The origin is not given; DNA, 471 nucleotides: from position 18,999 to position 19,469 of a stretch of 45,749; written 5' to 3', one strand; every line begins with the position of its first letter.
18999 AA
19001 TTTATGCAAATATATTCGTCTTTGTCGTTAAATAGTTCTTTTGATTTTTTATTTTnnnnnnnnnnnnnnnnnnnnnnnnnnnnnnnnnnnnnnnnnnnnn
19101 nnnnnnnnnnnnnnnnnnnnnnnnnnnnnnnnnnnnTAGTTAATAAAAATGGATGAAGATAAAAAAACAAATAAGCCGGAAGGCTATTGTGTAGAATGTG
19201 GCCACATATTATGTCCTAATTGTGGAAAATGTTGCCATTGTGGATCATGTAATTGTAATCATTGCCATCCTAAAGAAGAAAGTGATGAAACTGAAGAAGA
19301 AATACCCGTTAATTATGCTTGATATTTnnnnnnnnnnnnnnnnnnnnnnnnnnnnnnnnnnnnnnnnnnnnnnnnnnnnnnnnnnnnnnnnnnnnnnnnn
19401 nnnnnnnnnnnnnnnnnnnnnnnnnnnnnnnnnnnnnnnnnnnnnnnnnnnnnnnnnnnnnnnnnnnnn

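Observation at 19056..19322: Two paralogous Cys-rich micro-ORFs (27 and 57 aa) missed by the ORF track, sharing an 8-Cys core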

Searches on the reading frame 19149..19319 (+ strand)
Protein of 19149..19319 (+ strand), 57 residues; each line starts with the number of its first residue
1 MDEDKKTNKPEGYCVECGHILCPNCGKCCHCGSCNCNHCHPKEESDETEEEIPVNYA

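Call 6: search_protein_families(library=pfam, proteins=[window:19149-19319:+], max_evalue=1)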
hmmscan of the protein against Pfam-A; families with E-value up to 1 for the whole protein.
seq(57 aa): 1 family
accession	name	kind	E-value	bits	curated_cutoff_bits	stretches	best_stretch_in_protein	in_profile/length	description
PF05458.17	Siva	-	0.034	14.3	26.2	1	10-51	121-163/173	Cd27 binding protein (Siva)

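Call 7: search_protein_families(library=ncbifam, proteins=[window:19149-19319:+], max_evalue=1)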
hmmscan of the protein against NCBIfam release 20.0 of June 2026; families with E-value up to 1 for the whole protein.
seq(57 aa): 0 families

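Call 9: find_homologous_proteins(query=window:19149-19319:+, max_evalue=0.01)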
Query seq(57 aa) (57 aa): 1 proteins with E <= 0.01 among 1 candidates.
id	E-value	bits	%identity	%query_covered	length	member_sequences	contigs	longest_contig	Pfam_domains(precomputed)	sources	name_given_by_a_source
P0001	1.7e-32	127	100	100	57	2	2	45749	-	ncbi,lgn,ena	-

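Call 11: find_encoding_contigs(protein=P0001, flank=10000, max_places=6)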
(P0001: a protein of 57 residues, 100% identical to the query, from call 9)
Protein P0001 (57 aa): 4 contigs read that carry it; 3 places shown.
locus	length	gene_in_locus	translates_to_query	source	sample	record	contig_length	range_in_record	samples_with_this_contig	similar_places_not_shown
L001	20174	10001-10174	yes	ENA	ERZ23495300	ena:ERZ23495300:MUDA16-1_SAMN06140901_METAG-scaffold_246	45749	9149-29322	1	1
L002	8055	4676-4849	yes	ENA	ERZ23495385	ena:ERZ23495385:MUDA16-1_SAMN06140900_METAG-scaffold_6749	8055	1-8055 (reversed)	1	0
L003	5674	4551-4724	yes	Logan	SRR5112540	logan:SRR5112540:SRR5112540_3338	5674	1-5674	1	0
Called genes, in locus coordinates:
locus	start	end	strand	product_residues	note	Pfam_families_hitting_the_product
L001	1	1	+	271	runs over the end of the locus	-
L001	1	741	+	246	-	-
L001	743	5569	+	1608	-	-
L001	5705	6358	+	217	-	PF04967:HTH_10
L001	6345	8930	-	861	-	PF00082:Peptidase_S8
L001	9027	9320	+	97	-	PF01866:Diphthamide_syn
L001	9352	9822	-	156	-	PF12666:PrgI (faint)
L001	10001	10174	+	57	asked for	-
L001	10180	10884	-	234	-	PF11139:SfLAP (weak), PF13386:DsbD_2 (weak)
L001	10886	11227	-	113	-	-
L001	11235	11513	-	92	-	PF02001:DUF134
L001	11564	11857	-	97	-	PF17253:DUF5320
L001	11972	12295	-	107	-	-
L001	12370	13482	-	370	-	PF00188:CAP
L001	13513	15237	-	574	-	-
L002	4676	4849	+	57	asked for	-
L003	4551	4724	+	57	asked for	-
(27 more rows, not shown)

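Call 19: search_protein_representatives(protein=window:19149-19319:+)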
Query: 57 residues. Proteins with E-value up to 0.001 (for the whole library): 13; up to 1e-10: 8; up to 1e-30: 0. The best 13 are listed.
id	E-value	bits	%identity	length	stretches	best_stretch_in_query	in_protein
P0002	2.5e-13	65.3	55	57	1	3-57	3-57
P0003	2.6e-12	62.0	60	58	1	1-57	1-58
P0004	2.9e-12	61.9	36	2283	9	8-53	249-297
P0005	4.6e-12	61.3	58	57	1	3-57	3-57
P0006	4.7e-12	61.2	58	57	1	1-57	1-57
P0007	4.8e-11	58.0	59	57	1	1-56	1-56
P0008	6.1e-11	57.7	56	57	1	1-57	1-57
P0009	8.2e-11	57.3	64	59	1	1-56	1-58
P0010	2.9e-10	55.6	60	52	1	1-48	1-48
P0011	1.5e-09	53.3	59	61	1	1-51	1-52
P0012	6.1e-05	38.8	48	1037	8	21-43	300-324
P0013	1.1e-04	38.0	51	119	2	13-38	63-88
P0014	2.2e-04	37.0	34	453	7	20-52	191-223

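Call 23: find_related_loci(query=A2, collection=genome_contigs, flank=6000)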
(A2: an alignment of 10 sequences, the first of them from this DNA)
Query A2 (57 aa) in genome_contigs; peptide patterns used: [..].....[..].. (x = any residue, [..] = any of these).
253 stretches matched a pattern; 3 encode a relative of the query (tblastn E <= 1e-3); 2 distinct loci.
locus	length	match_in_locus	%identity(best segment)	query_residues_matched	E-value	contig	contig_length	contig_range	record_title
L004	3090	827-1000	64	1-57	5e-11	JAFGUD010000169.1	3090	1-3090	MAG: Bacteroidales bacterium isolate ZodW_maxbin.137 k87_6505999, whole genome shotgun sequence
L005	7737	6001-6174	60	1-57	1e-10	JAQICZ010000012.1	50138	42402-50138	MAG: Nanoarchaeota archaeon isolate GH57 k119_157838, whole genome shotgun sequence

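Call 30: find_related_loci(query=A2, collection=metagenome_contigs, flank=5000)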
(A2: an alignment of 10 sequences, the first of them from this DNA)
Query A2 (57 aa) in metagenome_contigs; peptide patterns used: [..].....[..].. (x = any residue, [..] = any of these).
289 stretches matched a pattern; 6 encode a relative of the query (tblastn E <= 1e-3); 6 distinct loci.
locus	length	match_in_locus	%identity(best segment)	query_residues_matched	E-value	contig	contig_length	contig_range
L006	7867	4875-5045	72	1-57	2e-24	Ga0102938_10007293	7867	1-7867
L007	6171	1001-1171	72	1-57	2e-24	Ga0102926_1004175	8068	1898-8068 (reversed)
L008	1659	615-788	59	1-57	7e-10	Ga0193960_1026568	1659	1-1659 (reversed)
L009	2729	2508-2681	59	1-57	7e-10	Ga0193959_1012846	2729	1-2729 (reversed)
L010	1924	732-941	51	1-57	2e-8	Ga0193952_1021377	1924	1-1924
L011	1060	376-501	71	1-42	9e-8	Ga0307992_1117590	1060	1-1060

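Call 33: find_homologous_proteins(query=A2, max_evalue=0.01)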
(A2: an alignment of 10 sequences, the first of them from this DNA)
Query A2 (10 sequences) (57 aa, profile of the alignment): 22 proteins with E <= 0.01 among 62 candidates.
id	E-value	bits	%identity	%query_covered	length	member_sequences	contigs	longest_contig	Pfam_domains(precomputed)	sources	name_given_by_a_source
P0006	1.2e-21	94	58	100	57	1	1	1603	-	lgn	-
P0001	1.9e-21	93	100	100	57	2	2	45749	-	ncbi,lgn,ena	-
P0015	6.2e-21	91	66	98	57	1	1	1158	-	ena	-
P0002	1.9e-20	90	54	100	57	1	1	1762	-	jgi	jgi:hypothetical protein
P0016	2.1e-20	90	60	100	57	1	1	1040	-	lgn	-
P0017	1.2e-19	87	72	100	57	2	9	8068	-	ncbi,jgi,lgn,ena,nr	ncbi:MAG TPA: hypothetical protein VJ895_02860 [Candidatus Nanoarchaeia archaeon]|nr:hypothetical pr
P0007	1.2e-19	87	59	98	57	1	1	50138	-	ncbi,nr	ncbi:MAG: hypothetical protein PF542_02075 [Nanoarchaeota archaeon]|nr:hypothetical protein [Nanoarc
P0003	1.2e-19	87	59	100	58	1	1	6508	-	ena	-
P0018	1.8e-19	87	61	100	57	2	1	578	-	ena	-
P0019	1.8e-19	87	58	100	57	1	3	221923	-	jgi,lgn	jgi:hypothetical protein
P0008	2.2e-19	87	56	100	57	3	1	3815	-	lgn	-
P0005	2.9e-19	86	58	100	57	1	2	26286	-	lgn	-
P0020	3.4e-19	86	61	100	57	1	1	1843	-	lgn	-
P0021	5.0e-19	85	64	98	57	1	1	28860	-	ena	-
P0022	5.3e-19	85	60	100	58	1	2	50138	-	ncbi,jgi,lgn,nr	ncbi:MAG: hypothetical protein PF542_02085 [Nanoarchaeota archaeon]|jgi:hypothetical protein|nr:hypo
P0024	9.7e-19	84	68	100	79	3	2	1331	-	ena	-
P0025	7.1e-18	82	58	100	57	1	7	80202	-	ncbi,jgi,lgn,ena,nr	ncbi:hypothetical protein GW932_03275 [archaeon]|nr:hypothetical protein [archaeon]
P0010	3.2e-15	73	59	86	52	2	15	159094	-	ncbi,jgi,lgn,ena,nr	ncbi:hypothetical protein HOD29_05875 [archaeon]|jgi:hypothetical protein|nr:hypothetical protein [a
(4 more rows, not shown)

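Call 35: find_encoding_contigs(protein=P0019, flank=6000, max_places=2)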
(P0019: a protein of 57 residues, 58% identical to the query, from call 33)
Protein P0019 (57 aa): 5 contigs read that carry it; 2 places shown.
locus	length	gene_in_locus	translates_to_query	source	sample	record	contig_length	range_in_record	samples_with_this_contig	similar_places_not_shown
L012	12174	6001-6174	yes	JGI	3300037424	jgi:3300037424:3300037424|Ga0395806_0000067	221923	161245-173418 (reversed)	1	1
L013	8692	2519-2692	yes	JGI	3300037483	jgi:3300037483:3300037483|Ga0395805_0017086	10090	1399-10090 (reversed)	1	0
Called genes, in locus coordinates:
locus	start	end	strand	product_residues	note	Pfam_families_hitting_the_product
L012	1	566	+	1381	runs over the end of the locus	-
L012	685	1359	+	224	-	PF04967:HTH_10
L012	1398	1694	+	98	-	PF01866:Diphthamide_syn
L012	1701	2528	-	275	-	PF00497:SBP_bac_3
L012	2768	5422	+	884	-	-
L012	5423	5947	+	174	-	-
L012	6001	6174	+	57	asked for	-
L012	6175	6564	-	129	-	-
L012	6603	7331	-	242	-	PF11139:SfLAP (weak), PF13386:DsbD_2 (weak)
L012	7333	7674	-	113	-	-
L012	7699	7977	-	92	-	PF02001:DUF134, PF04545:Sigma70_r4 (weak)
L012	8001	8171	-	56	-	-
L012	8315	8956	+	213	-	PF02308:MgtC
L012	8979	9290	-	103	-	-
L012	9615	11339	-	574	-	-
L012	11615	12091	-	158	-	PF01467:CTP_transf_like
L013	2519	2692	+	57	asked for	-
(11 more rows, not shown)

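Call 36: find_encoding_contigs(protein=P0010, flank=6000, max_places=2)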
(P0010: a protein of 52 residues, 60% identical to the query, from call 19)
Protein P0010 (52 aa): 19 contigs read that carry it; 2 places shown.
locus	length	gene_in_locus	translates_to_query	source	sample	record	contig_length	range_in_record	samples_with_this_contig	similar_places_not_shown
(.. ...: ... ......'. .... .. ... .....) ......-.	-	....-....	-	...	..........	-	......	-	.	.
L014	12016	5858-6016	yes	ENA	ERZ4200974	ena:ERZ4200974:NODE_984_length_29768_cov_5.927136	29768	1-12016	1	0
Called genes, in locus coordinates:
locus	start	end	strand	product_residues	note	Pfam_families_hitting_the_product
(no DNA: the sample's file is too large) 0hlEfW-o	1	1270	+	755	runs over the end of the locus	-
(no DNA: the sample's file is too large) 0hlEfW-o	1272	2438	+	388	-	PF02743:dCache_1, PF21623:HK_sensor_dom_bact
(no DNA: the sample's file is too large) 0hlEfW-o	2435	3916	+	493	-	PF02743:dCache_1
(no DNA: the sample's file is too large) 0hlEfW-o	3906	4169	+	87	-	-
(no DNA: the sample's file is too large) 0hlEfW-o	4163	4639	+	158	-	-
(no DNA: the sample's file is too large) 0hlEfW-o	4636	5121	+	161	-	-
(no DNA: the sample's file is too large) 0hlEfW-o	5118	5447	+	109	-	-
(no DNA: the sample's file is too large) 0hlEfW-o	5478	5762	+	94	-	PF01866:Diphthamide_syn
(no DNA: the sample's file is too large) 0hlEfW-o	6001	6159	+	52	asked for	-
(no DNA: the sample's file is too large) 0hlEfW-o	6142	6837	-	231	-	PF11139:SfLAP (weak)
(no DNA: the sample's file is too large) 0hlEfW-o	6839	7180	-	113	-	-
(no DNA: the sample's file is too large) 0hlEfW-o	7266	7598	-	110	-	-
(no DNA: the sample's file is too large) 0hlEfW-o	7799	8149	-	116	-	-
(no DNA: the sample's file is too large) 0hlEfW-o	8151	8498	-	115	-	-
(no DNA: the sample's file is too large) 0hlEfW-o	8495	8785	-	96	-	-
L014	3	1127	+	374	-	?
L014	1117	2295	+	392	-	PF02743:dCache_1, PF21623:HK_sensor_dom_bact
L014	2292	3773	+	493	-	PF02743:dCache_1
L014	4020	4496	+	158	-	-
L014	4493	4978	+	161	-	-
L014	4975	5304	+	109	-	-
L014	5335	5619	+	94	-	PF01866:Diphthamide_syn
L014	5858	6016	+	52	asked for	-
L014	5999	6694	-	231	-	PF11139:SfLAP (weak)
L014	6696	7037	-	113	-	-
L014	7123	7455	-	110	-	-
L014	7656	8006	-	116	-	-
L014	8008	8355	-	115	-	-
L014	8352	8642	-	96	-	-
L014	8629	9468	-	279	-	-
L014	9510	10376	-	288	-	PF01758:SBF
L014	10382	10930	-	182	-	PF00160:Pro_isomerase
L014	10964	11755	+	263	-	PF00106:adh_short, PF08659:KR, PF13561:adh_short_C2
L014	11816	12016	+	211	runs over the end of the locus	-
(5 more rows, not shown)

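Call 37: find_encoding_contigs(protein=P0025, flank=6000, max_places=2)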
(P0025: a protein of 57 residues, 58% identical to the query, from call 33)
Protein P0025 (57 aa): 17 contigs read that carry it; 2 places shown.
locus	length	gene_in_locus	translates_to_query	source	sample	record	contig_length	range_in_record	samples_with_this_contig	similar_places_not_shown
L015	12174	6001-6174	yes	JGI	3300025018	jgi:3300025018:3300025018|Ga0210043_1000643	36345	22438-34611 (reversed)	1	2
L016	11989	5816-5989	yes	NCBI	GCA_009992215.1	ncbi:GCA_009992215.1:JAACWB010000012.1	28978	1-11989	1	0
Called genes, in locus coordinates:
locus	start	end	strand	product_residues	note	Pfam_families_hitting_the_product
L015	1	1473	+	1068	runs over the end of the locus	?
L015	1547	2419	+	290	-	-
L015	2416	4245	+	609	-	-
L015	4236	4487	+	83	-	-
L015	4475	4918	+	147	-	-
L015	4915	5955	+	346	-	PF01547:SBP_bac_1 (weak), PF13416:SBP_bac_8 (faint), PF13343:SBP_bac_6 (faint)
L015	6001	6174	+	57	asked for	-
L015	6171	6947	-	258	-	PF27309:MJ0753_N (weak)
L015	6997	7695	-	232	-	PF11139:SfLAP (weak), PF13386:DsbD_2 (weak)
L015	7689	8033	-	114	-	-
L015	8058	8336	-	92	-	PF02001:DUF134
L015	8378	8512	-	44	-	-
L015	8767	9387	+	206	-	PF02308:MgtC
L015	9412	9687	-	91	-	-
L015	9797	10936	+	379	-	PF00515:TPR_1 (faint), PF07719:TPR_2 (faint), PF13414:TPR_11 (faint), PF13428:TPR_14 (faint), PF13432:TPR_16 (faint)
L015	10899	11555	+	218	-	-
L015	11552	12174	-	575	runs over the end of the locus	-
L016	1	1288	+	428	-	?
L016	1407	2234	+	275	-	-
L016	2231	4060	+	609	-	-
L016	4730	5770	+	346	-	PF01547:SBP_bac_1 (weak), PF13416:SBP_bac_8 (faint), PF13343:SBP_bac_6 (faint)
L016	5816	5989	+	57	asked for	-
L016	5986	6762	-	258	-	PF27309:MJ0753_N (weak)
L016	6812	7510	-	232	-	PF11139:SfLAP (weak), PF13386:DsbD_2 (weak)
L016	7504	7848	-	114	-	-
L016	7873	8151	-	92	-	PF02001:DUF134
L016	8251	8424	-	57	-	PF17253:DUF5320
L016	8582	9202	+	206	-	PF02308:MgtC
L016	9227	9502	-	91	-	-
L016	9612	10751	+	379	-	PF00515:TPR_1 (faint), PF07719:TPR_2 (faint), PF13414:TPR_11 (faint), PF13428:TPR_14 (faint), PF13432:TPR_16 (faint)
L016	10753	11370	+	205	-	-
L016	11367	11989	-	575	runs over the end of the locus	-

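Call 46: find_encoding_contigs(protein=P0024, flank=3000, max_places=3)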
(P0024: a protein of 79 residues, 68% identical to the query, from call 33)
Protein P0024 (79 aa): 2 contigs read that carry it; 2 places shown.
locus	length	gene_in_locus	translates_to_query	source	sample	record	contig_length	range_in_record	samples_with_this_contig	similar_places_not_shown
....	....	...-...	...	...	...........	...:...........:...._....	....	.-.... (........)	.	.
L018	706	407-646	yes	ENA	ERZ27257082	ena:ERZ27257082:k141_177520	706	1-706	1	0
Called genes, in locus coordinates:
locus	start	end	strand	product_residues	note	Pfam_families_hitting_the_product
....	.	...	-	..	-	?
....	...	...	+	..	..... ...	-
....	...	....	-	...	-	-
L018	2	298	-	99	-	?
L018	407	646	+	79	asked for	-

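Call 47: find_encoding_contigs(protein=P0021, flank=6000, max_places=2)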
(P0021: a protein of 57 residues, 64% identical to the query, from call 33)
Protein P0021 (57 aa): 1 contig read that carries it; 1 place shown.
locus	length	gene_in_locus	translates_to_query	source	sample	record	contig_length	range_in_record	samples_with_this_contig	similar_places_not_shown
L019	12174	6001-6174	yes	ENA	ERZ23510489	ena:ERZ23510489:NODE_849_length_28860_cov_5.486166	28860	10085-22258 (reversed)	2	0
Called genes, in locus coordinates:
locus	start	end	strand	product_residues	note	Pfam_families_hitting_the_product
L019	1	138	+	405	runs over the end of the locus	PF12704:MacB_PCD, PF02687:FtsX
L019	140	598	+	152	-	PF00583:Acetyltransf_1, PF13302:Acetyltransf_3 (weak)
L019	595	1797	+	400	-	PF12704:MacB_PCD, PF02687:FtsX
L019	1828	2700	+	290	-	-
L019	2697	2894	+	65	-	PF11127:YgaP-like_TM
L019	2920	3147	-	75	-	-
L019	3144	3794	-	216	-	PF09335:VTT_dom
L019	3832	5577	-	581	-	PF00009:GTP_EFTU, PF01926:MMR_HSR1, PF11987:IF-2, PF14578:GTP_EFTU_D4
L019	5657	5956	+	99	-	PF01866:Diphthamide_syn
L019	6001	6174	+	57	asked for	-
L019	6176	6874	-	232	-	PF11139:SfLAP (faint), PF13386:DsbD_2 (weak)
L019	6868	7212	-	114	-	-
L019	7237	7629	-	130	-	PF01475:FUR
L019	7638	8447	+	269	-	PF02535:Zip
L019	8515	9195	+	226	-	-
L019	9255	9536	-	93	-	-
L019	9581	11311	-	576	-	PF00488:MutS_V (weak)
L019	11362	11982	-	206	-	PF06821:Ser_hydrolase, PF00561:Abhydrolase_1 (faint)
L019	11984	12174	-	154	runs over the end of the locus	PF00160:Pro_isomerase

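Call 48: find_encoding_contigs(protein=P0005, flank=6000, max_places=2)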
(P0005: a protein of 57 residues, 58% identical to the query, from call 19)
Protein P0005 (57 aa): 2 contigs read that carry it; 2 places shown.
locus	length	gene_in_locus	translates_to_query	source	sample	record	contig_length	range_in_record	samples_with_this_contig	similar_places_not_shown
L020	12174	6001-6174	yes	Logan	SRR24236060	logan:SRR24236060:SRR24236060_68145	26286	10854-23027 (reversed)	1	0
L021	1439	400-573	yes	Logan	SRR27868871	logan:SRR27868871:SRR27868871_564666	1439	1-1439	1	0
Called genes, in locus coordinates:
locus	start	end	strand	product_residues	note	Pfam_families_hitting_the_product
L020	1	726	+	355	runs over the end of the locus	PF01547:SBP_bac_1, PF13416:SBP_bac_8, PF13343:SBP_bac_6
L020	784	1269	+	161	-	-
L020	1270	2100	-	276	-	PF00497:SBP_bac_3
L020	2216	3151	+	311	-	-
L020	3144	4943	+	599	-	-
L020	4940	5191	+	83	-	-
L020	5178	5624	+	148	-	-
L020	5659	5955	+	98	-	PF01866:Diphthamide_syn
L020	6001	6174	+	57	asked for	-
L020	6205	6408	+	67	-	-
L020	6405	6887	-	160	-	-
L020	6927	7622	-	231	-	PF11139:SfLAP (faint), PF13386:DsbD_2 (weak)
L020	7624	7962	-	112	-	-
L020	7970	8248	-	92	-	PF02001:DUF134, PF04545:Sigma70_r4 (faint)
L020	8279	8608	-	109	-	PF02579:Nitro_FeMo-Co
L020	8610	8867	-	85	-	PF17253:DUF5320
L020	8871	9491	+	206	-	PF02308:MgtC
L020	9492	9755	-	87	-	-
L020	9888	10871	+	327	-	-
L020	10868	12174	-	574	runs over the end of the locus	PF00488:MutS_V (faint)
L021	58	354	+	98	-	PF01866:Diphthamide_syn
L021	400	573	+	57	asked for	-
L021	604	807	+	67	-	-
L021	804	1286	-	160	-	-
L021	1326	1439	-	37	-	?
